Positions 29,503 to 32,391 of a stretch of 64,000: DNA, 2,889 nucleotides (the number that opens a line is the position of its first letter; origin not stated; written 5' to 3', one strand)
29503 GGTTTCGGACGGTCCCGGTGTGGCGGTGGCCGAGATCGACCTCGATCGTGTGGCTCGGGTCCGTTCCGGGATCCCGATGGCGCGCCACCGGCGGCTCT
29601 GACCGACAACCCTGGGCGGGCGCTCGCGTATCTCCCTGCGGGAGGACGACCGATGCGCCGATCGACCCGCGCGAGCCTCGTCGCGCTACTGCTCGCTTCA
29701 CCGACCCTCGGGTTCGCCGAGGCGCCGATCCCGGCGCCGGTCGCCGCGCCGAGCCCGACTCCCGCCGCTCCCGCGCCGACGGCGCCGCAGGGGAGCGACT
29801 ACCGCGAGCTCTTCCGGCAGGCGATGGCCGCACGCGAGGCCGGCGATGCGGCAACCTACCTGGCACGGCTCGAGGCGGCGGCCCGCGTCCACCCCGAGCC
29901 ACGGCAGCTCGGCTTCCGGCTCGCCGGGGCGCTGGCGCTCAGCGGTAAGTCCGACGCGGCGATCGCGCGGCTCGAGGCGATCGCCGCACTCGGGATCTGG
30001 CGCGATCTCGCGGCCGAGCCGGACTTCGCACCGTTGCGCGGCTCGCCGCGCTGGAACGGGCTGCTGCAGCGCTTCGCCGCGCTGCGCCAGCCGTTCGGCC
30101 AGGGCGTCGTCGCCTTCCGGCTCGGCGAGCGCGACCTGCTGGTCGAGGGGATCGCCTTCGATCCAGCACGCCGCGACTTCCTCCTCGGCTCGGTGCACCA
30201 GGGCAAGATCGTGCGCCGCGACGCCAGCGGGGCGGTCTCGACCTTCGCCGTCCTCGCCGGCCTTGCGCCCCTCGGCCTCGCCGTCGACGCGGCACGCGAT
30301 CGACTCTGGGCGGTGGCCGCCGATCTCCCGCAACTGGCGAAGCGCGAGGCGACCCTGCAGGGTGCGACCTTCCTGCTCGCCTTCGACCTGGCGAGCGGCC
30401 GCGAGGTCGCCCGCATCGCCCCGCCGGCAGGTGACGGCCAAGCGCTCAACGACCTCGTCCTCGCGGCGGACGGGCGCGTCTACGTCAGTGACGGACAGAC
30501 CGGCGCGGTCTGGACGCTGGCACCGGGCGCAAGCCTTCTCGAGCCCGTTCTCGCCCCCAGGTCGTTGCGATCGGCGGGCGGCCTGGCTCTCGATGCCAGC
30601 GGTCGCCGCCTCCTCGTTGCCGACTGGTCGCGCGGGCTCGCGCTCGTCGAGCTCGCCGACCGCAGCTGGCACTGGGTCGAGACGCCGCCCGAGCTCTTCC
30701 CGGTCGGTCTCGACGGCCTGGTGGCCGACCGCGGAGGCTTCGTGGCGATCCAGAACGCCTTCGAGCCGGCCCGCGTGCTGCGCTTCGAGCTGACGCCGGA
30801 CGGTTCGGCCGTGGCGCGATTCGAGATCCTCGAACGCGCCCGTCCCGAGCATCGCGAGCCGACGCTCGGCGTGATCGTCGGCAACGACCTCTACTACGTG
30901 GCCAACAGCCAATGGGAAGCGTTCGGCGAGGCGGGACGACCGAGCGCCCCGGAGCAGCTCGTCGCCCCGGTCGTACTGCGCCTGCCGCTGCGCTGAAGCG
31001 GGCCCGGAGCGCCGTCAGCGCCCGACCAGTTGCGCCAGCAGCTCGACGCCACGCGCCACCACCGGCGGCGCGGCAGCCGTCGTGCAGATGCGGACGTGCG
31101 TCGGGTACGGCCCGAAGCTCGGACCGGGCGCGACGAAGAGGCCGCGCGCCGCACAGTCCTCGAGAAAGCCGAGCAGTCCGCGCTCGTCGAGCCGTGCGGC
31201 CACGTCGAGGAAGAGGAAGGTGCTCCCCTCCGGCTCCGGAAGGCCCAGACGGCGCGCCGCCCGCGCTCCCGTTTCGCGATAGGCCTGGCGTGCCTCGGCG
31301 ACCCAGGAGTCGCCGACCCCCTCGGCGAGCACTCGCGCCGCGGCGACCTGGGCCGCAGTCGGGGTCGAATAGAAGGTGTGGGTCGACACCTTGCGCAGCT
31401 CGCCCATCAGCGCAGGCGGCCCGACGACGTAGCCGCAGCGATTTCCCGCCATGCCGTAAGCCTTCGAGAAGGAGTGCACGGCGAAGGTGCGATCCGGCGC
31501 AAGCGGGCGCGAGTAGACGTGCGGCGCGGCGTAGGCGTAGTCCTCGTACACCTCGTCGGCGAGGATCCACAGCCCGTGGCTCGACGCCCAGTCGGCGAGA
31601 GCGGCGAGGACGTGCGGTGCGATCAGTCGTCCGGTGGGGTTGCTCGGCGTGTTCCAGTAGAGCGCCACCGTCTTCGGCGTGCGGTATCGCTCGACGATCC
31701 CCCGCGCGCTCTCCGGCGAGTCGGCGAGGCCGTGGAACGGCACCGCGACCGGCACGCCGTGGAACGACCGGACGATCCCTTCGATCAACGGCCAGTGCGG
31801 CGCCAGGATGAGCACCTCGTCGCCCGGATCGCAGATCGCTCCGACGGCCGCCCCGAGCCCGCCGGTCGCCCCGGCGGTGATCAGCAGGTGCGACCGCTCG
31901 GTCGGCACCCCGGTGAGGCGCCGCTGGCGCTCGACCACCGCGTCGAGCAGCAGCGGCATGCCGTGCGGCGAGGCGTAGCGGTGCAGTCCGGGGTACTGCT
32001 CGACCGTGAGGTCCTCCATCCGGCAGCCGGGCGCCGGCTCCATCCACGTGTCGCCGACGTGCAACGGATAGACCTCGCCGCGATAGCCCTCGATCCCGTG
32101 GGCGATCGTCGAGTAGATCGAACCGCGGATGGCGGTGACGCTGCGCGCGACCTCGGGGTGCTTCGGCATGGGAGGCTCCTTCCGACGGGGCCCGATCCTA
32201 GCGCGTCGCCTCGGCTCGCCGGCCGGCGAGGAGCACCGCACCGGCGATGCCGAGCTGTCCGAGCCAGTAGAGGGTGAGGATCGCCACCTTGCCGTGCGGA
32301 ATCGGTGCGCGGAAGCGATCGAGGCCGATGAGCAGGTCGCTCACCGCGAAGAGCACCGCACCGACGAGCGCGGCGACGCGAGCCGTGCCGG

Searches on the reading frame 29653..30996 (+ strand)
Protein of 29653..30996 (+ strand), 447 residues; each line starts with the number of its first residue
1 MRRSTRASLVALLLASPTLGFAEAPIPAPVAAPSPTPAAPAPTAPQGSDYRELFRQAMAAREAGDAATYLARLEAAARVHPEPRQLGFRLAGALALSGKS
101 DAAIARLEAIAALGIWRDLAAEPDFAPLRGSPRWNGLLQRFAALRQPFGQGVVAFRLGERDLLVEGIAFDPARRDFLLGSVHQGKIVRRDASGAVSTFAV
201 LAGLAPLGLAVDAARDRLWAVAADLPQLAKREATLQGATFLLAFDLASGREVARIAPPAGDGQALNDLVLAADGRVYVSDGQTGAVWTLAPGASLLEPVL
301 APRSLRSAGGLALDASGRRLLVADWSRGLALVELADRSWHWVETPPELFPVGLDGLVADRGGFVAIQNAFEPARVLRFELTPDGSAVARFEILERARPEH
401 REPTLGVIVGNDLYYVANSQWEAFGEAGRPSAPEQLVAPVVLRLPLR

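Call 78: search_protein_families(library=pfam, proteins=[window:29653-30996:+], max_evalue=0.001)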
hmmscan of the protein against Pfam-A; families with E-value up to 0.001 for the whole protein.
window:29653-30996:+ (447 aa): 0 families

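Call 86: search_protein_families(library=ncbifam, proteins=[window:29653-30996:+], max_evalue=0.001)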
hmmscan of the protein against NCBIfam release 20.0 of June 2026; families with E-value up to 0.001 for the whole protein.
window:29653-30996:+ (447 aa): 1 family
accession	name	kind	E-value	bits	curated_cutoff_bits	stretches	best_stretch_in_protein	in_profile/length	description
NF047558.1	TPR_END_plus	domain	1.2e-05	25.1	32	1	89-139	4-56/56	TPR end-of-group domain-containing protein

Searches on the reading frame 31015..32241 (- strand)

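Call 78: search_protein_families(library=pfam, proteins=[window:31015-32241:-], max_evalue=0.001)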
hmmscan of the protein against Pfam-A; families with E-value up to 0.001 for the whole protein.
window:31015-32241:- (408 aa): 1 family
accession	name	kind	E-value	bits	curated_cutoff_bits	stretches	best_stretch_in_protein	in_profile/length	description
PF00155.27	Aminotran_1_2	-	1.3e-38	133.6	19.7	1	82-391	31-349/361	Aminotransferase class I and II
